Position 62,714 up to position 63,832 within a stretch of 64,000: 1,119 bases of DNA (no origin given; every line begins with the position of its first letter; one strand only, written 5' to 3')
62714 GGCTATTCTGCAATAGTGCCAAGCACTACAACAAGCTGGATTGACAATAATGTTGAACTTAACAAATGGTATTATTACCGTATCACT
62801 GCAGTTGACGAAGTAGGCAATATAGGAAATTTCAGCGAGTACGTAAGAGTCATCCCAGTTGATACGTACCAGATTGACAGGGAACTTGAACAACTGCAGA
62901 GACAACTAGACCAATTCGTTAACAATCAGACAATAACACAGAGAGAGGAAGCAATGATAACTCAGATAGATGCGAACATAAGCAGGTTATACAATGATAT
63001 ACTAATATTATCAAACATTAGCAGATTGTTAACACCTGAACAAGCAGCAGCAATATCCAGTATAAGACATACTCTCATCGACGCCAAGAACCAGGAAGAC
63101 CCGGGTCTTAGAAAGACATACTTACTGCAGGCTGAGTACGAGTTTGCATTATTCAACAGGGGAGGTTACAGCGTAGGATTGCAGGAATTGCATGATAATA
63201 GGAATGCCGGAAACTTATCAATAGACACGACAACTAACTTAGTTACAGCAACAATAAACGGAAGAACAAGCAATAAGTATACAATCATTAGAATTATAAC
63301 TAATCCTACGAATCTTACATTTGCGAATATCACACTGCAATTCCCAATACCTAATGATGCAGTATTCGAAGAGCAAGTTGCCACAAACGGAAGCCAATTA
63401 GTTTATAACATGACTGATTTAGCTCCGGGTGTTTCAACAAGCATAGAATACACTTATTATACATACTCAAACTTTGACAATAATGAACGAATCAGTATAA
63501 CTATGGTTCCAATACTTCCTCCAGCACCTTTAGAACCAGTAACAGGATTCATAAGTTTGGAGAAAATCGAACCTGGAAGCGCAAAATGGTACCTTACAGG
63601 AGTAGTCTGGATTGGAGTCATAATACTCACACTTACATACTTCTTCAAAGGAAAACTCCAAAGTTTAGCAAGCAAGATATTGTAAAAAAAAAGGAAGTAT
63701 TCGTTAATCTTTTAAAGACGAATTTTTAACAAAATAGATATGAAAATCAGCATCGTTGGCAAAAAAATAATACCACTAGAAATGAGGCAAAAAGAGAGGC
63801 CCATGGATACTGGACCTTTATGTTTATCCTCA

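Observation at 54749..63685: Giant ~2,980-aa sequon-saturated, repeat-built, C-terminally anchored surface protein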

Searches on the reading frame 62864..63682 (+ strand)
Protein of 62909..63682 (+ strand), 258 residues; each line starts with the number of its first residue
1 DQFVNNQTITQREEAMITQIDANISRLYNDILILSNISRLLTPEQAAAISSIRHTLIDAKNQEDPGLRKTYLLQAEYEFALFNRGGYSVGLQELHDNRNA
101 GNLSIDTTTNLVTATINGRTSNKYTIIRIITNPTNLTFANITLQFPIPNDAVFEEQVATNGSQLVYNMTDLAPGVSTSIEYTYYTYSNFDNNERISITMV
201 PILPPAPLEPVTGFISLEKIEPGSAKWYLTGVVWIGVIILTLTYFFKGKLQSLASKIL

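Call 12: search_protein_families(library=pfam, proteins=[window:62909-63682:+], max_evalue=1)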
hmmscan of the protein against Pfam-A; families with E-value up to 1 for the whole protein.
window:62909-63682:+ (258 aa): 1 family
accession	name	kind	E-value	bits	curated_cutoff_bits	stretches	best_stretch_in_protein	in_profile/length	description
PF25499.1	Beta-prop_pof12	-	0.081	12.3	27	1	80-125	216-261/445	F-box protein pof12 beta-propeller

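Call 55: search_protein_representatives(alignment_id=A3)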
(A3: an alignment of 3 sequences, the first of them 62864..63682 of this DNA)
Query: 3 sequences, 289 profile positions. Proteins with E-value up to 0.001 (for the whole library): 16; up to 1e-10: 13; up to 1e-30: 7. The best 16 are listed.
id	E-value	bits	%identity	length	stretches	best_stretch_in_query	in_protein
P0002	1.4e-143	493.6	-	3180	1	1-289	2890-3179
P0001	1.9e-129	447.2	-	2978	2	1-270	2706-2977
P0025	9.1e-67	241.5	-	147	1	145-289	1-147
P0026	7.1e-66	238.6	-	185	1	108-289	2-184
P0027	7.0e-60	218.9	-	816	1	4-266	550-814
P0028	2.8e-48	180.8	-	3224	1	6-283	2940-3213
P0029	2.7e-41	157.9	-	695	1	3-273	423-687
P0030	7.7e-18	80.9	-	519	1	43-265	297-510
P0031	8.4e-17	77.5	-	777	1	7-272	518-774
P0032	9.2e-17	77.4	-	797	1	39-271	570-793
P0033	7.2e-16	74.5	-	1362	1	43-265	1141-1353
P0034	6.3e-13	64.8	-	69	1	94-151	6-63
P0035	6.7e-13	64.7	-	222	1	44-266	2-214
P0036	1.3e-10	57.2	-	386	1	26-280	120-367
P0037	4.2e-09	52.3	-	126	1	145-269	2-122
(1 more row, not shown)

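Call 57: list_cluster_members(proteins=[P0027, P0028, P0029, P0030, P0031, P0032, P0033, P0036, P0001, P0026])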
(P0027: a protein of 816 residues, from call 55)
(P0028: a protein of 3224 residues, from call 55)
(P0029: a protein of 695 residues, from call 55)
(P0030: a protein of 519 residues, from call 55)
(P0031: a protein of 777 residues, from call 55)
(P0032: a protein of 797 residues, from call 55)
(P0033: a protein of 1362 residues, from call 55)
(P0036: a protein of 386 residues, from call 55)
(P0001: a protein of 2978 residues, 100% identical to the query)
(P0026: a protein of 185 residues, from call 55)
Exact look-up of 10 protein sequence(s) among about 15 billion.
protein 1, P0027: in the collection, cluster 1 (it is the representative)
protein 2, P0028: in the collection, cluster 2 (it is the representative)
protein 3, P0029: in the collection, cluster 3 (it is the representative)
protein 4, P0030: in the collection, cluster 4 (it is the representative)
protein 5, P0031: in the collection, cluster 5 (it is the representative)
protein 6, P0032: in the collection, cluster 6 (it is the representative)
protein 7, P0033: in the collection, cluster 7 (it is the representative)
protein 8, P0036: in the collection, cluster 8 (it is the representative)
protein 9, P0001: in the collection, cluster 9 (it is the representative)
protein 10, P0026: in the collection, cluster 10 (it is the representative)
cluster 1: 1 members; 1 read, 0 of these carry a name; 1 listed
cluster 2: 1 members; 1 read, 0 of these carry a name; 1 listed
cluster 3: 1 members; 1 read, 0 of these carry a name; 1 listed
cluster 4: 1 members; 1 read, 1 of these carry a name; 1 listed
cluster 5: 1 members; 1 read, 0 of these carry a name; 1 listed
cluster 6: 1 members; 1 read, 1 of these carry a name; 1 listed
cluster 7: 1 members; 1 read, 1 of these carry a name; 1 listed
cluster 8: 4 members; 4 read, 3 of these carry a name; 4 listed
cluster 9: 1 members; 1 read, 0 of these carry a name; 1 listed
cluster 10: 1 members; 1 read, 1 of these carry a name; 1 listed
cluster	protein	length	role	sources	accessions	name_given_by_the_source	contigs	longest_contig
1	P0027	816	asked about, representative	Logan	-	-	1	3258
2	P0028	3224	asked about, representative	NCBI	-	-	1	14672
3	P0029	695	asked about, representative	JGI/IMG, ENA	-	-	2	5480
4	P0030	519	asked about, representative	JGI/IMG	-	hypothetical protein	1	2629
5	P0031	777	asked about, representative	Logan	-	-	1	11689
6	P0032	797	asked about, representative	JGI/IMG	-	hypothetical protein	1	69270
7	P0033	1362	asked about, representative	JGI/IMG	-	hypothetical protein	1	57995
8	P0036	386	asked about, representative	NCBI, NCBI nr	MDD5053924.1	MAG: fibronectin type III domain-containing protein, partial [Candidatus Nanoarchaeia ... | fibronectin type III domain-containing protein [Candidatus Nanoarchaeia archaeon]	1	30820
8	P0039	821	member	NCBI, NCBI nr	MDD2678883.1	MAG: fibronectin type III domain-containing protein, partial [Candidatus Nanoarchaeia ... | fibronectin type III domain-containing protein [Candidatus Nanoarchaeia archaeon]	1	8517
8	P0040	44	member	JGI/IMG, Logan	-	large subunit ribosomal protein L34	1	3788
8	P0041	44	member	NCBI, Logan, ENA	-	-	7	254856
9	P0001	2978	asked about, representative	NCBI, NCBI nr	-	-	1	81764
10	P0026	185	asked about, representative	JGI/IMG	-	hypothetical protein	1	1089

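Call 59: find_encoding_contigs(protein=P0032, flank=10000, max_places=2)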
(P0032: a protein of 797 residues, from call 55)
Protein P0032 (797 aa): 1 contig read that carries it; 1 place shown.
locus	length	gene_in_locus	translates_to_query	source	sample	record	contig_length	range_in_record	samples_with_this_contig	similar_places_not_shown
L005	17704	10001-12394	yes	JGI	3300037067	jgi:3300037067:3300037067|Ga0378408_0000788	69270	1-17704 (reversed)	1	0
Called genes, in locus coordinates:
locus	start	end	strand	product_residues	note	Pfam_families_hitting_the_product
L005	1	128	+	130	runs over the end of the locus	PF16906:Ribosomal_L26, PF00467:KOW (weak)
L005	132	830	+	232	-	PF08071:RS4NT, PF00900:Ribosomal_S4e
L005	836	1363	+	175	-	PF00281:Ribosomal_L5, PF00673:Ribosomal_L5_C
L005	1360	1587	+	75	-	PF00253:Ribosomal_S14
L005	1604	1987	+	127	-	PF00410:Ribosomal_S8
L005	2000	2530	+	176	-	PF00347:Ribosomal_L6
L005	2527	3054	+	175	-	PF01655:Ribosomal_L32e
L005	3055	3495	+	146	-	PF01280:Ribosomal_L19e, PF25476:Ribosomal_L19e_C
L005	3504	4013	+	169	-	PF17144:Ribosomal_L5e, PF00861:Ribosomal_L18p (weak), PF17144:Ribosomal_L5e (weak)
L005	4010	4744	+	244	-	PF00333:Ribosomal_S5, PF03719:Ribosomal_S5_C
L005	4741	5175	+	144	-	PF00327:Ribosomal_L30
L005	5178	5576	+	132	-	PF00828:Ribosomal_L27A (weak)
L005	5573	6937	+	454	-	PF00344:SecY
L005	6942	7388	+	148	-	PF01956:EMC3_TMCO1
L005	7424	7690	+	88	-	PF01199:Ribosomal_L34e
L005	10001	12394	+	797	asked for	-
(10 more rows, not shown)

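Call 60: find_encoding_contigs(protein=P0028, flank=10000, max_places=2)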
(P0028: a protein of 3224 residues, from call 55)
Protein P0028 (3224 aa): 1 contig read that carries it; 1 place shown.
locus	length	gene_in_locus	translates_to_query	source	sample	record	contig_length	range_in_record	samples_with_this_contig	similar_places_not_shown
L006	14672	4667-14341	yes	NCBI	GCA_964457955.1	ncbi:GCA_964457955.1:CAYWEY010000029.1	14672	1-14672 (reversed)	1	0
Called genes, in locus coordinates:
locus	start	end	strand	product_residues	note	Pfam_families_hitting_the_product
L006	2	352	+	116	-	?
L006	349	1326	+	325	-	PF08068:DKCLD, PF01509:TruB_N, PF21238:Pus10_C (weak), PF16198:TruB_C_2, PF26292:PUA_elF2D (weak), PF01472:PUA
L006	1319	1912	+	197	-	PF10294:Methyltransf_16 (weak), PF05175:MTS, PF13489:Methyltransf_23 (faint), PF06325:PrmA, PF13847:Methyltransf_31, PF13649:Methyltransf_25 (weak), PF08242:Methyltransf_12 (weak)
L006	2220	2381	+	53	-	PF03966:Trm112p, PF08271:Zn_Ribbon_TF (weak)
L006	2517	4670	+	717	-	-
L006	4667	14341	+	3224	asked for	PF07705:CARDB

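Call 61: find_encoding_contigs(protein=P0033, flank=10000, max_places=2)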
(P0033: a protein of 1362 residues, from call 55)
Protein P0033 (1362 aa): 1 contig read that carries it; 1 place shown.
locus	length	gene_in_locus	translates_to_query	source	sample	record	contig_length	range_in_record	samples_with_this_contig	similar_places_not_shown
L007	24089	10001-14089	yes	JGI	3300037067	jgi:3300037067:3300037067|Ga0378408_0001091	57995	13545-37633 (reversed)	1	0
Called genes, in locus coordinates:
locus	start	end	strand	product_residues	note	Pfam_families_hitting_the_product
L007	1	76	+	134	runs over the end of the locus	-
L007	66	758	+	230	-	PF09335:VTT_dom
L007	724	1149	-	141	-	-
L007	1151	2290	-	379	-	PF04894:Nre_N, PF04895:Nre_C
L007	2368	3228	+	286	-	PF01501:Glyco_transf_8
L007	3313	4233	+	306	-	PF01916:DS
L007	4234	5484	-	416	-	-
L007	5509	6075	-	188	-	-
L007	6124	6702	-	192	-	PF00334:NDK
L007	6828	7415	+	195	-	PF00827:Ribosomal_L15e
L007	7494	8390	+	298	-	PF02355:SecD_SecF_C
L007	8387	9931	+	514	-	PF02355:SecD_SecF_C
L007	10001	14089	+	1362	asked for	PF09136:Glucodextran_B (faint), PF19077:Big_13 (faint)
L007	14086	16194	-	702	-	PF00270:DEAD, PF04851:ResIII, PF22527:DEXQc_Suv3, PF00271:Helicase_C (weak), PF20470:HTH_61 (weak), PF21280:Helicase_dom4_arc, PF14520:HHH_5 (weak)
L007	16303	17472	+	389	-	-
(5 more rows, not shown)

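Call 62: find_encoding_contigs(protein=P0031, flank=10000, max_places=2)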
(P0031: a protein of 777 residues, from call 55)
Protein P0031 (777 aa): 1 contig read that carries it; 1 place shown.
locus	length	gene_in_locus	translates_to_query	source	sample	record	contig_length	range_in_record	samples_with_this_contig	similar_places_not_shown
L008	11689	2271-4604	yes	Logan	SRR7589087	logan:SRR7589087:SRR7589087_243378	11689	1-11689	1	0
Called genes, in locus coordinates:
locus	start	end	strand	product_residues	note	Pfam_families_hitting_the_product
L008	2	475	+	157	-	?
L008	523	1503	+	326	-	PF08068:DKCLD, PF01509:TruB_N, PF16198:TruB_C_2, PF01472:PUA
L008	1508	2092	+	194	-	PF05175:MTS, PF06325:PrmA (weak)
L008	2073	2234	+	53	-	PF03966:Trm112p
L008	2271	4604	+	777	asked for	PF13620:CarboxypepD_reg (faint)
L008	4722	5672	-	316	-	PF01022:HTH_5 (faint), PF01047:MarR (faint), PF13404:HTH_AsnC-type (weak), PF13412:HTH_24, PF12840:HTH_20 (faint), PF13404:HTH_AsnC-type, PF13412:HTH_24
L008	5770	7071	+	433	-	PF04055:Radical_SAM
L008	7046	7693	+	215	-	PF01121:CoaE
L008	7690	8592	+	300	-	PF13353:Fer4_12, PF04055:Radical_SAM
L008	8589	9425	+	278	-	PF11899:DUF3419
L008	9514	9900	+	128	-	-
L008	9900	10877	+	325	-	PF02655:ATP-grasp_3 (faint), PF08443:RimK (faint), PF07478:Dala_Dala_lig_C (faint)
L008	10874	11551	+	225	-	PF01209:Ubie_methyltran, PF01728:FtsJ (weak), PF05148:Methyltransf_8 (weak), PF13489:Methyltransf_23, PF13649:Methyltransf_25, PF13847:Methyltransf_31, PF08241:Methyltransf_11, PF08242:Methyltransf_12, +1 more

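Call 63: search_protein_families(library=ncbifam, proteins=[P0027, P0032, P0033], max_evalue=0.1)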
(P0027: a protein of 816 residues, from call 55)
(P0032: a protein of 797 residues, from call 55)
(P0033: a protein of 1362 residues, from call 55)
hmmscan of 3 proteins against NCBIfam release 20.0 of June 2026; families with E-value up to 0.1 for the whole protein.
P0027 (816 aa): 0 families

P0032 (797 aa): 0 families

P0033 (1362 aa): 1 family
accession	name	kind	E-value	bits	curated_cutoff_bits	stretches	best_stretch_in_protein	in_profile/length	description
NF047446.1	barrel_OmpL47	domain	3.9e-11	43.2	40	2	977-1023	21-68/68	OmpL47-type beta-barrel domain-containing protein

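Call 64: search_protein_families(library=pfam, proteins=[P0027, P0029, P0031, P0032, P0033, P0028], max_evalue=0.01)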
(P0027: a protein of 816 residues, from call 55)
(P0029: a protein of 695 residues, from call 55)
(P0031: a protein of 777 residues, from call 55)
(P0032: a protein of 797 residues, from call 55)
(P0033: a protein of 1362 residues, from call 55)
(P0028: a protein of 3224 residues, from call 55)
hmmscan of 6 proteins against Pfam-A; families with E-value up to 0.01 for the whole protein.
P0027 (816 aa): 2 families
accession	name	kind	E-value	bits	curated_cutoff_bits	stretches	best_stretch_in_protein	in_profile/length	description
PF13620.12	CarboxypepD_reg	-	1.9e-05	25.3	32.3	0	144-188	1-46/82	Carboxypeptidase regulatory-like domain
PF17210.9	SdrD_B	-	0.0031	18.1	29.7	0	154-188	21-56/112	SdrD B-like domain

P0029 (695 aa): 0 families

P0031 (777 aa): 1 family
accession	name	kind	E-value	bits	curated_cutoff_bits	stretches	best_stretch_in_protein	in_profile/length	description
PF13620.12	CarboxypepD_reg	-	1.1e-06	29.3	32.3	0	138-180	2-46/82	Carboxypeptidase regulatory-like domain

P0032 (797 aa): 2 families
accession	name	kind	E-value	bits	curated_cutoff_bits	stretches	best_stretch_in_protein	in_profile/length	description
PF13620.12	CarboxypepD_reg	-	0.00018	22.2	32.3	0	144-193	1-51/82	Carboxypeptidase regulatory-like domain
PF16990.11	CBM_35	-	0.0014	19.4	28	1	271-367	12-102/121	Carbohydrate binding module (family 35)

P0033 (1362 aa): 4 families
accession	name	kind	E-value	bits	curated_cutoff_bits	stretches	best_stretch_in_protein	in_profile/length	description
PF19077.6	Big_13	-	2.1e-10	41.5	27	0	962-1023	35-100/102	Bacterial Ig-like domain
PF09136.16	Glucodextran_B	-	3e-08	33.9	27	1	949-1023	1-81/83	Glucodextranase, domain B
PF13290.12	CHB_HEX_C_1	-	9.5e-05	22.7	22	0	968-1013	14-61/67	Chitobiase/beta-hexosaminidase C-terminal domain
PF13754.12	Big_3_4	-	0.00074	19.8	27.3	0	915-947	30-62/106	Domain of unknown function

P0028 (3224 aa): 2 families
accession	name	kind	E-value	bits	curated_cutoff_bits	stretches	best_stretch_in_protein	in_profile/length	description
PF07705.17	CARDB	-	3.5e-13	50.1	22.7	3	2403-2484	3-85/101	CARDB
PF17957.7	Big_7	-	0.0019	19.2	24.1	1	973-1023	13-60/70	Bacterial Ig domain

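Call 94: search_protein_families(library=pfam, proteins=[L006:2517-4667:+], max_evalue=0.01)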
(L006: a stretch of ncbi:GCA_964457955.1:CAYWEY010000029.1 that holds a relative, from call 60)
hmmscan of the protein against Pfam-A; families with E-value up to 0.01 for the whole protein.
L006:2517-4667:+ (717 aa): 0 families
